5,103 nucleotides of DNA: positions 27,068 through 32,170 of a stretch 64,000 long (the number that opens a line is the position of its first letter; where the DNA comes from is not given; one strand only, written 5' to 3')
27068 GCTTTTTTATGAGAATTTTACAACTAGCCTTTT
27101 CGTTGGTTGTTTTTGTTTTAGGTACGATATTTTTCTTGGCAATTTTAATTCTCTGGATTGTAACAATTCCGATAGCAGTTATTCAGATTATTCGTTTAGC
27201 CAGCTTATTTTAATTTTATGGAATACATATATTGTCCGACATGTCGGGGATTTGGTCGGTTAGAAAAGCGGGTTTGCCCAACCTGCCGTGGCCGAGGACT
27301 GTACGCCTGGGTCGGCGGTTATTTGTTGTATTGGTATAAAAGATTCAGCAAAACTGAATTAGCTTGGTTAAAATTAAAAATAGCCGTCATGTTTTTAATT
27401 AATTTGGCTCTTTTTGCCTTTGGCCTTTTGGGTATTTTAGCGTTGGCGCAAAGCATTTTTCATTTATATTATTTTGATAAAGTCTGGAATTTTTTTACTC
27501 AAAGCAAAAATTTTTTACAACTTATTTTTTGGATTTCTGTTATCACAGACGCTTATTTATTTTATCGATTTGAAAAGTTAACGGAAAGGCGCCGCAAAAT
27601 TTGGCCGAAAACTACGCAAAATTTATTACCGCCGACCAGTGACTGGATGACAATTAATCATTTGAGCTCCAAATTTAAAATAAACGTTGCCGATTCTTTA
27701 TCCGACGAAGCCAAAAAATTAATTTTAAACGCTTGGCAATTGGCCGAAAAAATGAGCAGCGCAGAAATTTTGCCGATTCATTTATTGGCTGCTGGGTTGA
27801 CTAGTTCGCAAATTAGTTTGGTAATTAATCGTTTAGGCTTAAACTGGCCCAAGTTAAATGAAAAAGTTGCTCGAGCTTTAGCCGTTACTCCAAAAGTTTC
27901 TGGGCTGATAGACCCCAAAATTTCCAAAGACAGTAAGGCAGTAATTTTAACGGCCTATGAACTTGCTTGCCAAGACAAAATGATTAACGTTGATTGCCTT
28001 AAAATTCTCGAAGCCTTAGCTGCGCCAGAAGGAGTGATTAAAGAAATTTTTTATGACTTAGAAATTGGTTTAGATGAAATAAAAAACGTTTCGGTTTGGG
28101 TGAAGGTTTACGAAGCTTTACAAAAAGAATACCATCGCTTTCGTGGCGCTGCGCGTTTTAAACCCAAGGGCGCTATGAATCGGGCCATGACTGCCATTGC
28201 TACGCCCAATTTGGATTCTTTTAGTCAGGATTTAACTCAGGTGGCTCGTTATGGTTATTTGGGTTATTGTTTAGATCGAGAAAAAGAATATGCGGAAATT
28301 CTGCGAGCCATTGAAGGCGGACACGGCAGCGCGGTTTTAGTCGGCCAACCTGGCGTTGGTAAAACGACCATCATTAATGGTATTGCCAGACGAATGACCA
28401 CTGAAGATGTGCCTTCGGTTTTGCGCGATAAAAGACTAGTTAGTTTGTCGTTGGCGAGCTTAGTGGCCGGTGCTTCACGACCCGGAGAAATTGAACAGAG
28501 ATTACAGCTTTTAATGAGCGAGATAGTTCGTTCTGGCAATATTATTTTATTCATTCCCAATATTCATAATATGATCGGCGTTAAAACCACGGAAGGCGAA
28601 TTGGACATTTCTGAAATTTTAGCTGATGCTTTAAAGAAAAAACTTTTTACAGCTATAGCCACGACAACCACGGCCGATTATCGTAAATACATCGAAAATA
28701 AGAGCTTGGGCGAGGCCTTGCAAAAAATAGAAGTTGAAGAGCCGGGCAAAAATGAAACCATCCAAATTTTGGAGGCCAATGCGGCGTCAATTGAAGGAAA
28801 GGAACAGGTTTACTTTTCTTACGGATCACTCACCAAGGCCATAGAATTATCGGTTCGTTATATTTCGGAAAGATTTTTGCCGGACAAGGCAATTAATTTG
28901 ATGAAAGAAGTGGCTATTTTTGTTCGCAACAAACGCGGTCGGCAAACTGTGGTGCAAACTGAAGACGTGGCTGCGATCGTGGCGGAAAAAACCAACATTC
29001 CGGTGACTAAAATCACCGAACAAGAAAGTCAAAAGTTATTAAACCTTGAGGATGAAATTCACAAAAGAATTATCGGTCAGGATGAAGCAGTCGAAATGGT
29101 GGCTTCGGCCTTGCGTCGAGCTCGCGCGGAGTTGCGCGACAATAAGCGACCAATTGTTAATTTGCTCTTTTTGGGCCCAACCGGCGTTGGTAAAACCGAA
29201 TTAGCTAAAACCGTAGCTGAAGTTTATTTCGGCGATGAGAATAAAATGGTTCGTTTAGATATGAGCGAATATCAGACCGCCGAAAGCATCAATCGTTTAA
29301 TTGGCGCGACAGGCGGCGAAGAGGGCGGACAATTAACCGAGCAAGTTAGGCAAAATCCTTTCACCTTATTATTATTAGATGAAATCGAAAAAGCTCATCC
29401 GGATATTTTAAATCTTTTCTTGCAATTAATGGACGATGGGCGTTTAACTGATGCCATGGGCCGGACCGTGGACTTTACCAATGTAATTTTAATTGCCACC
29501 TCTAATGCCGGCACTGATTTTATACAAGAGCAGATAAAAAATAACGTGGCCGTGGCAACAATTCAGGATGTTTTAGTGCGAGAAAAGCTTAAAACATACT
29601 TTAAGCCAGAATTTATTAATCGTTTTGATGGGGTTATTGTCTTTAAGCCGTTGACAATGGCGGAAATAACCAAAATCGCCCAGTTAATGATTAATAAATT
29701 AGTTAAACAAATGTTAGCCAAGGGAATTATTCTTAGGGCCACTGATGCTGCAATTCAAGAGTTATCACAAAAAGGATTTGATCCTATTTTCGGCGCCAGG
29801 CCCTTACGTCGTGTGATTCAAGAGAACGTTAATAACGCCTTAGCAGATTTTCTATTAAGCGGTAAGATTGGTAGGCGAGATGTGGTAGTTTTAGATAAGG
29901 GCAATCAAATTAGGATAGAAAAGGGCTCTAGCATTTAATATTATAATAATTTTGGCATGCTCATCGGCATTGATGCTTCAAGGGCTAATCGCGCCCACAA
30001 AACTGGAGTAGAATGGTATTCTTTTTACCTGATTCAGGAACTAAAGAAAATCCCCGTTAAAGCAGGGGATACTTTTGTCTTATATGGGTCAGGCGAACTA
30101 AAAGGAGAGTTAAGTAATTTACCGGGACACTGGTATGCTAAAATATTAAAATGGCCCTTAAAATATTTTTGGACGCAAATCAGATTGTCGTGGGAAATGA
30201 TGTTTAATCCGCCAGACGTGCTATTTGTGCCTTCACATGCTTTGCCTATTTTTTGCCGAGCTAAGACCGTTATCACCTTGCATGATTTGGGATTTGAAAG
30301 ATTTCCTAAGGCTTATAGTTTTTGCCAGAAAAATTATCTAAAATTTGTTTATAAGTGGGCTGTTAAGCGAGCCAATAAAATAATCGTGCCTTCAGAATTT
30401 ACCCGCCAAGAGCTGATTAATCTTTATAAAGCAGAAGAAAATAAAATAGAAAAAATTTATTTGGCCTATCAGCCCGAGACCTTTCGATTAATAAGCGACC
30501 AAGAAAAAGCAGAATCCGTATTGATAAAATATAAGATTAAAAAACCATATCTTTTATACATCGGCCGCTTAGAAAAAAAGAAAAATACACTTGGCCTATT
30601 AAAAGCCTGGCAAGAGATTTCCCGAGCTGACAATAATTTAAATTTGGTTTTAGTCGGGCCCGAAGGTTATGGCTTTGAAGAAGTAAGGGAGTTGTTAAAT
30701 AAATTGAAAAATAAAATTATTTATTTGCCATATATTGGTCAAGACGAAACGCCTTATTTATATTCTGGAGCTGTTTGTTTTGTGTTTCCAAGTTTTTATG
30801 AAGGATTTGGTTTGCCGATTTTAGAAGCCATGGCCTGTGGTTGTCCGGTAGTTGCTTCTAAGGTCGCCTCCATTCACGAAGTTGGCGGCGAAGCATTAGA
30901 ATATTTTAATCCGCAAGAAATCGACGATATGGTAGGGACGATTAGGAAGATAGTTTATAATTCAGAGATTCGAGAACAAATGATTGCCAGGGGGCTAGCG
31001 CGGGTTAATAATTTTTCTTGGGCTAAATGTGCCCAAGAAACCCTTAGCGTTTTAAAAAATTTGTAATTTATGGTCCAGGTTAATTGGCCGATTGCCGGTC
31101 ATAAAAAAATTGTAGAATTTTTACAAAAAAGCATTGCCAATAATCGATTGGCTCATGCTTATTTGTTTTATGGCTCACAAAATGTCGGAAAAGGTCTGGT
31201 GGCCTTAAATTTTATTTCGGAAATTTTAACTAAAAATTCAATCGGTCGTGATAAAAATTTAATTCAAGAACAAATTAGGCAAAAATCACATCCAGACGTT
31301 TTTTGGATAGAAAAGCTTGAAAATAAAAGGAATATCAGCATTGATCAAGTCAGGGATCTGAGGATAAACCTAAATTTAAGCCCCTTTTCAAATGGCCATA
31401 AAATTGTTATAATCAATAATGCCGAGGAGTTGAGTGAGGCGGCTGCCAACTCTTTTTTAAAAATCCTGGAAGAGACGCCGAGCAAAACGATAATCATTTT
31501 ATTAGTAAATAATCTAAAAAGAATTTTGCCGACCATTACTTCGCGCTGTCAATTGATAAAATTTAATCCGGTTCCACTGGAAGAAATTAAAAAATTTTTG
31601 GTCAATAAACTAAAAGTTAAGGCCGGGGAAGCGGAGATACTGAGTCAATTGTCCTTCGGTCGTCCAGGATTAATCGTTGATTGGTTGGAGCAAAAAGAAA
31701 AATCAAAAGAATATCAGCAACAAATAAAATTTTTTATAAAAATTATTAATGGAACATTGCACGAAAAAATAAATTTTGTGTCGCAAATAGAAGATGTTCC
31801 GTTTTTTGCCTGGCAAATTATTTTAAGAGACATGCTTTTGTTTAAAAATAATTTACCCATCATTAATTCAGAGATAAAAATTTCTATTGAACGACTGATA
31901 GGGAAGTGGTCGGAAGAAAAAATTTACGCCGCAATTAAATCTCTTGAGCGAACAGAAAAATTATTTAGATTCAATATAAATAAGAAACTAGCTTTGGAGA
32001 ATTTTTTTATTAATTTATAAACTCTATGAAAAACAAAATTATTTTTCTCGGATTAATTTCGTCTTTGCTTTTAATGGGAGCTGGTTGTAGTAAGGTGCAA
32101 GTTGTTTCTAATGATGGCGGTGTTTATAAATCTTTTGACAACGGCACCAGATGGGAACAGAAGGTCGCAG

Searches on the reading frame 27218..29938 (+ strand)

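Call 15: search_protein_families(library=pfam, proteins=[window:27218-29938:+], max_evalue=0.001)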
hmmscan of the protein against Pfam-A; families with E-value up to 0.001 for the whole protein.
window:27218-29938:+ (906 aa): 32 families (the best 25 are shown)
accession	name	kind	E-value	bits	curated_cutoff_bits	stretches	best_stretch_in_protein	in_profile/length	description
PF07724.20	AAA_2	-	1.3e-54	185.2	27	1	644-804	1-164/166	AAA domain (Cdc48 subfamily)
PF10431.15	ClpB_D2-small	-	7.9e-22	77.5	21.9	1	812-890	1-79/81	C-terminal, D2-small domain, of ClpB protein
PF00004.35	AAA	-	7.8e-19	68.9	21.2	2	373-486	2-111/131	ATPase family associated with various cellular activities (AAA)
PF07728.20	AAA_5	-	3e-16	60.1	22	1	648-766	1-125/139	AAA domain (dynein-related subfamily)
PF17871.7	AAA_lid_9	-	6.9e-13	48.8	22.8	1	512-607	3-97/104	AAA lid domain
PF13401.12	AAA_22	-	7.8e-10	39.6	27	1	649-740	8-110/130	AAA domain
PF13191.12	AAA_16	-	2.4e-09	38.3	32.6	1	354-397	5-52/167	AAA ATPase domain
PF13173.12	AAA_14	-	1.3e-07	32.1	27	0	650-741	6-88/129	AAA domain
PF20720.3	nSTAND3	-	1.7e-07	31.5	27.2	0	368-397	16-45/155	Novel STAND NTPase 3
PF05729.18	NACHT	-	1.9e-07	31.5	26.7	0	650-790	4-159/167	NACHT domain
PF03193.22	RsgA_GTPase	-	6.9e-07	29.7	30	0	337-395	74-134/174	RsgA GTPase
PF12775.13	AAA_7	-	7.4e-07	29.3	25.8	0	648-695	35-82/181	P-loop containing dynein motor region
PF00158.32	Sigma54_activat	-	1.2e-06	28.7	20.2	1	632-764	8-143/168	Sigma-54 interaction domain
PF05496.18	RuvB_N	-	4.3e-06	27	27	0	617-668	8-55/159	Holliday junction DNA helicase RuvB P-loop domain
PF13604.12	AAA_30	-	4.8e-06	26.9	27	0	364-397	13-46/191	AAA domain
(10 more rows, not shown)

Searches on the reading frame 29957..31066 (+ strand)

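Call 15: search_protein_families(library=pfam, proteins=[window:29957-31066:+], max_evalue=0.001)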
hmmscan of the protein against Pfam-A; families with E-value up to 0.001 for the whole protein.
window:29957-31066:+ (369 aa): 6 families
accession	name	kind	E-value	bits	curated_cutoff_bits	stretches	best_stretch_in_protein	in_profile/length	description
PF00534.26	Glycos_transf_1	-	8e-32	110.6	26.4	1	195-346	14-169/172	Glycosyl transferases group 1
PF13692.12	Glyco_trans_1_4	-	7.5e-28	98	27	1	197-332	2-139/142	Glycosyl transferases group 1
PF13439.12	Glyco_transf_4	-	1.4e-12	48.4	28.5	1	17-168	3-163/170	Glycosyltransferase Family 4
PF20706.3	GT4-conflict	-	1.9e-08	34.1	26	1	177-302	178-312/385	Family 4 Glycosyltransferase in conflict systems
PF13524.12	Glyco_trans_1_2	-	1.6e-07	31.8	25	1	226-363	13-143/144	Glycosyl transferase-like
PF13579.12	Glyco_trans_4_4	-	0.00018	22.4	29.7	1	86-164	72-152/158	Glycosyl transferase 4-like domain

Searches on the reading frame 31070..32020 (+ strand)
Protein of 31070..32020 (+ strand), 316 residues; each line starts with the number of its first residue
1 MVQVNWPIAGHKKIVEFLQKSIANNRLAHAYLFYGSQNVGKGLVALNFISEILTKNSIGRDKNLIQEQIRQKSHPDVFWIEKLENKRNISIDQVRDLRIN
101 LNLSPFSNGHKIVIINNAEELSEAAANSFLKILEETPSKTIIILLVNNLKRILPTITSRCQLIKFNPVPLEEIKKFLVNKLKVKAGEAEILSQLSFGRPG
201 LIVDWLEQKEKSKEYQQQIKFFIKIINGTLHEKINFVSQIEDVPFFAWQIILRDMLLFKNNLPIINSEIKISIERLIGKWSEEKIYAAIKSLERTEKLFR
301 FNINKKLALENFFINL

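Call 15: search_protein_families(library=pfam, proteins=[window:31070-32020:+], max_evalue=0.001)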
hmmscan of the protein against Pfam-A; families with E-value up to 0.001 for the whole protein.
window:31070-32020:+ (316 aa): 2 families
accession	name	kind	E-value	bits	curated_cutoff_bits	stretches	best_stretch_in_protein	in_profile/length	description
PF13177.12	DNA_pol3_delta2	-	3.4e-45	154.4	27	1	11-168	2-160/161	DNA polymerase III, delta subunit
PF09115.15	DNApol3-delta_C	-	0.00051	20.9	21.7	0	249-315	44-114/117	DNA polymerase III, delta subunit, C terminal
